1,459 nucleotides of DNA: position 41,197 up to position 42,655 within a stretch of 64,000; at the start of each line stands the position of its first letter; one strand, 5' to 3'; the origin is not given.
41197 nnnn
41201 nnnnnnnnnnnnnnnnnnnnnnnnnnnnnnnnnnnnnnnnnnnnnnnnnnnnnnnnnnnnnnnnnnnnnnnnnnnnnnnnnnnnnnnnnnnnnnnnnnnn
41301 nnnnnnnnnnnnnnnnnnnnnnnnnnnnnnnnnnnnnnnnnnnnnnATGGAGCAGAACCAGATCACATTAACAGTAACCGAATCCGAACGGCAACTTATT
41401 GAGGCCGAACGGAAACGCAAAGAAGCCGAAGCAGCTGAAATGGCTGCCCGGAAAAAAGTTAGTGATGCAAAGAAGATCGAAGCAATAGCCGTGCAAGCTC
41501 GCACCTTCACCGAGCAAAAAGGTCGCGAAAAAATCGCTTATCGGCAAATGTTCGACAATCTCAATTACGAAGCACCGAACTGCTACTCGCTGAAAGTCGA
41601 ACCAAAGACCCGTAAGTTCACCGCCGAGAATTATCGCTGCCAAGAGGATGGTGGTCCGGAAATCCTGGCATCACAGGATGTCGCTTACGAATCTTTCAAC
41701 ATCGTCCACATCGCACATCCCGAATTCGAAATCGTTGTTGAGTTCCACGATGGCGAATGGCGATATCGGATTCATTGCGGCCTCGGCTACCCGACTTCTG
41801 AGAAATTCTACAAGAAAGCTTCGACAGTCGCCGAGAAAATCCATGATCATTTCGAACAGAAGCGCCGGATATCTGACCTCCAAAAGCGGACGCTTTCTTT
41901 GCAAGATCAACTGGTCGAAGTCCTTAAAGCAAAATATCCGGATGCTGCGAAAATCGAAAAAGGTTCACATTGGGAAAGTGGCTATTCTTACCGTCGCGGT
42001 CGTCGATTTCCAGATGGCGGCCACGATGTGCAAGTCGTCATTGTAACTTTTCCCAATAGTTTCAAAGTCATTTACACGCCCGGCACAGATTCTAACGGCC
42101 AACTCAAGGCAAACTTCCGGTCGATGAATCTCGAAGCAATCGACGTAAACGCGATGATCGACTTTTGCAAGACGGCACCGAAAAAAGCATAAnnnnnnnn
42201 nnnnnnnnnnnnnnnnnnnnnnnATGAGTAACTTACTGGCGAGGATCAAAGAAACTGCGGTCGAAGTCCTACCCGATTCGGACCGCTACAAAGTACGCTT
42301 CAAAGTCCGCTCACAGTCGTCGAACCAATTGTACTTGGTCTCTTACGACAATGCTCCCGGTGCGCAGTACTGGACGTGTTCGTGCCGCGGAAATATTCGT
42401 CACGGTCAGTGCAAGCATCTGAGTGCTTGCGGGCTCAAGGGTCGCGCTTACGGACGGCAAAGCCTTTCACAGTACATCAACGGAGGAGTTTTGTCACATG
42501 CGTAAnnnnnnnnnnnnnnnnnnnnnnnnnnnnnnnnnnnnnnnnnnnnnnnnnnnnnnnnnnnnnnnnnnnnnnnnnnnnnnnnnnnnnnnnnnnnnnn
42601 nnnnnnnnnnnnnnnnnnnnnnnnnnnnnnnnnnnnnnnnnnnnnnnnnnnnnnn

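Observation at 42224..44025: DnaJ J-domain fused to a minimal ligase, next to a SWIM zinc finger, with a second ligase paralog bearing KxNG instead of KxDG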

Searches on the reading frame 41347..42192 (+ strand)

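Call 3: search_protein_families(library=pfam, proteins=[window:41347-42192:+], max_evalue=1)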
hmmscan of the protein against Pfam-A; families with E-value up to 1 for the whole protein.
window:41347-42192:+ (281 aa): 0 families

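Call 4: search_protein_families(library=phrogs, proteins=[window:41347-42192:+], max_evalue=0.01)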
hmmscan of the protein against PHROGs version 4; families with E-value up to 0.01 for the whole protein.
window:41347-42192:+ (281 aa): 0 families

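Call 42: search_protein_families(library=ncbifam, proteins=[window:41347-42192:+], max_evalue=0.1)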
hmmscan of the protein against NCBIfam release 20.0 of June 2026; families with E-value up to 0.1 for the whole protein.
window:41347-42192:+ (281 aa): 3 families
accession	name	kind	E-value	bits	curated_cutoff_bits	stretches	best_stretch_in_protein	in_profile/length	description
NF010507.0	PRK13922.10-6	equivalog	0.00091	18.9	219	1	149-195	35-81/252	rod shape-determining protein MreC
NF008584.2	PRK11546.1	equivalog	0.049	13.9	200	0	155-204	45-92/145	zinc resistance sensor/chaperone ZraP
NF012162.2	surf_Nterm_1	domain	0.05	13.4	40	1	151-211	92-153/234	thioester-forming surface-anchored protein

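Call 61: search_protein_families(library=padloc, proteins=[window:41347-42192:+], max_evalue=0.01)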
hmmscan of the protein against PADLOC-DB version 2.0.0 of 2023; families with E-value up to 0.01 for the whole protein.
window:41347-42192:+ (281 aa): 0 families

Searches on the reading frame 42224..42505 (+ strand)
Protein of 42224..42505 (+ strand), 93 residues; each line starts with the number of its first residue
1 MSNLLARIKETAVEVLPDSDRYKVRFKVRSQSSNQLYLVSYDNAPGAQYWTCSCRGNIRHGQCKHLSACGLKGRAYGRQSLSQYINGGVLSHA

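Call 3: search_protein_families(library=pfam, proteins=[window:42224-42505:+], max_evalue=1)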
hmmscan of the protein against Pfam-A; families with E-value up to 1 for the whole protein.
window:42224-42505:+ (93 aa): 1 family
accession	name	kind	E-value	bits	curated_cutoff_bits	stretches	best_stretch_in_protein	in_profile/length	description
PF04434.22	SWIM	-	0.012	15.6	19.6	1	38-67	2-31/38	SWIM zinc finger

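Call 4: search_protein_families(library=phrogs, proteins=[window:42224-42505:+], max_evalue=0.01)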
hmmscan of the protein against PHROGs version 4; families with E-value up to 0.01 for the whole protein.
window:42224-42505:+ (93 aa): 0 families

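Call 42: search_protein_families(library=ncbifam, proteins=[window:42224-42505:+], max_evalue=0.1)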
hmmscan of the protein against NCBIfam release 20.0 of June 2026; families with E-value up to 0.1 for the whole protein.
window:42224-42505:+ (93 aa): 0 families

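Call 44: find_homologous_proteins(query=window:42224-42505:+)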
Query window:42224-42505:+ (93 aa): 128 proteins with E <= 0.001 among 130 candidates; the best 120 are listed.
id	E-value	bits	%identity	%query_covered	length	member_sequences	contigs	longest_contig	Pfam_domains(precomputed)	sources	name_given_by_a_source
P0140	8.2e-57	207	100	100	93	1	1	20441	-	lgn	-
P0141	1.4e-46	174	85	98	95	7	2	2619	-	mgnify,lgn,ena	mgnify:CR=1 FL=1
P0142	7.3e-46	172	83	100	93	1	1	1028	-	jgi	jgi:hypothetical protein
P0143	1.3e-44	168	83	96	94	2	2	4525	-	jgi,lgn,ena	-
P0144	1.8e-44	167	82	97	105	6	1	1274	-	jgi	jgi:hypothetical protein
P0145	3.3e-44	166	84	91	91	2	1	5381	-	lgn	-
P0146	1.4e-43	164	80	100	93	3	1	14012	-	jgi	-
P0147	1.9e-43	164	81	100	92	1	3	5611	-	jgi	jgi:hypothetical protein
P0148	2.7e-43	163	80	96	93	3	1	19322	-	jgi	jgi:hypothetical protein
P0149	3.1e-43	163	84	91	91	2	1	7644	-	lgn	-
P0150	4.5e-43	163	79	94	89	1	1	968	-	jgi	jgi:hypothetical protein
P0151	4.9e-43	163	78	99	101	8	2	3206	-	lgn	-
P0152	5.5e-43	162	79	100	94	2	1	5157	-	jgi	jgi:hypothetical protein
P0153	1.8e-42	161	78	100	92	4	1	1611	-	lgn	-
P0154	3.1e-42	160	83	90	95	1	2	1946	-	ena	-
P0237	4.8e-30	121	65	87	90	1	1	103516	-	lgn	-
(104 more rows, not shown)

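Call 45: find_encoding_contigs(protein=P0237, flank=8000, max_places=2)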
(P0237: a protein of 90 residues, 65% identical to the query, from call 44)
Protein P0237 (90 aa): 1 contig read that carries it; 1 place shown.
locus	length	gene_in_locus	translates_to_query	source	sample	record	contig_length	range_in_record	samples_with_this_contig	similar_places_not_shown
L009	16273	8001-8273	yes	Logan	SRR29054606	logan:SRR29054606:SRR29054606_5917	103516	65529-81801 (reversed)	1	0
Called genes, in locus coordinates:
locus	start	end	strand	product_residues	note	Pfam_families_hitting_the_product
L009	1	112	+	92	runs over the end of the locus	-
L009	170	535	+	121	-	-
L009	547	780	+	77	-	-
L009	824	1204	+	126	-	-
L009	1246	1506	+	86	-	-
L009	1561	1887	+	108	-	-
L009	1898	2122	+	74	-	-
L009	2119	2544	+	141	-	-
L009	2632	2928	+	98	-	-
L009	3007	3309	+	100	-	-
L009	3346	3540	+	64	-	-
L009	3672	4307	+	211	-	-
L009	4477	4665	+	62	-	-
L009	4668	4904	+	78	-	-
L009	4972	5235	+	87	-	-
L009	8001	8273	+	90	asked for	-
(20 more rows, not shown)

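Call 51: find_related_loci(query=A4, collection=viral_contigs, flank=10000)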
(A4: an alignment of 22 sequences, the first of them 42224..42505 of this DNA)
Query A4 (93 aa) in viral_contigs; peptide patterns used: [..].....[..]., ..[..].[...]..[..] (x = any residue, [..] = any of these).
21 stretches matched a pattern; 6 encode a relative of the query (tblastn E <= 1e-3); 6 distinct loci.
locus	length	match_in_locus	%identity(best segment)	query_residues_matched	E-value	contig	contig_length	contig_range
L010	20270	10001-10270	71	1-90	4e-45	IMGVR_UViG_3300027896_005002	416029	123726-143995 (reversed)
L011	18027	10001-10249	70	1-83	4e-37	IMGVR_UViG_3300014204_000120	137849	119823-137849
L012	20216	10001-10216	70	8-81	1e-32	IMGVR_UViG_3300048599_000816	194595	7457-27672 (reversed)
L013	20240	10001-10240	64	1-79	8e-32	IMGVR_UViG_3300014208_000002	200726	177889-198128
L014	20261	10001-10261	61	1-85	4e-31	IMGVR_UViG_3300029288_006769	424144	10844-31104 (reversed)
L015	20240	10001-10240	51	1-81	4e-23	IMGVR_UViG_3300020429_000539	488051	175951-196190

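Call 55: search_dna_similar(query=window:42224-42505:+, collection=phages, mode=protein, max_rows=25, max_evalue=0.001)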
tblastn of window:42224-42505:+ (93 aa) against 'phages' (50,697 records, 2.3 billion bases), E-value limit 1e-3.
Records with a match: 1; places in all: 1; records where one place covers at least 80% of the query: 0.
Best place of each record, by identity: <60% 1.
By first word of the organism name: uncultured 1.
By host as written in the record: - 1.
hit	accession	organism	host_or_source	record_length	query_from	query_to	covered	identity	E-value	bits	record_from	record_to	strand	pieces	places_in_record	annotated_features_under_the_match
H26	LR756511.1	uncultured phage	metagenomic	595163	1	71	76%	35.2%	1e-5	47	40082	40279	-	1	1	record has no annotation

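Call 61: search_protein_families(library=padloc, proteins=[window:42224-42505:+], max_evalue=0.01)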
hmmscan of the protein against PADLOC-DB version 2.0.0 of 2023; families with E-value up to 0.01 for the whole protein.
window:42224-42505:+ (93 aa): 0 families

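Call 89: search_protein_families(library=pfam, alignment_id=A4, max_evalue=0.1)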
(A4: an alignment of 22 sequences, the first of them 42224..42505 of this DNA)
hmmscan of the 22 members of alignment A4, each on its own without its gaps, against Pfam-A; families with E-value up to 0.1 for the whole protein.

A. member 1, window:42224-42505:+ (93 aa): 1 family
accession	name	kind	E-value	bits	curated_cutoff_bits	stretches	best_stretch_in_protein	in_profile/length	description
PF04434.22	SWIM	-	0.012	15.6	19.6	1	38-67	2-31/38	SWIM zinc finger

B. families by the number of members that match (of 22 scanned): 2 families
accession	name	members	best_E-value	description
PF04434.22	SWIM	11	0.011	SWIM zinc finger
PF03944.20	Endotoxin_C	1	0.044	delta endotoxin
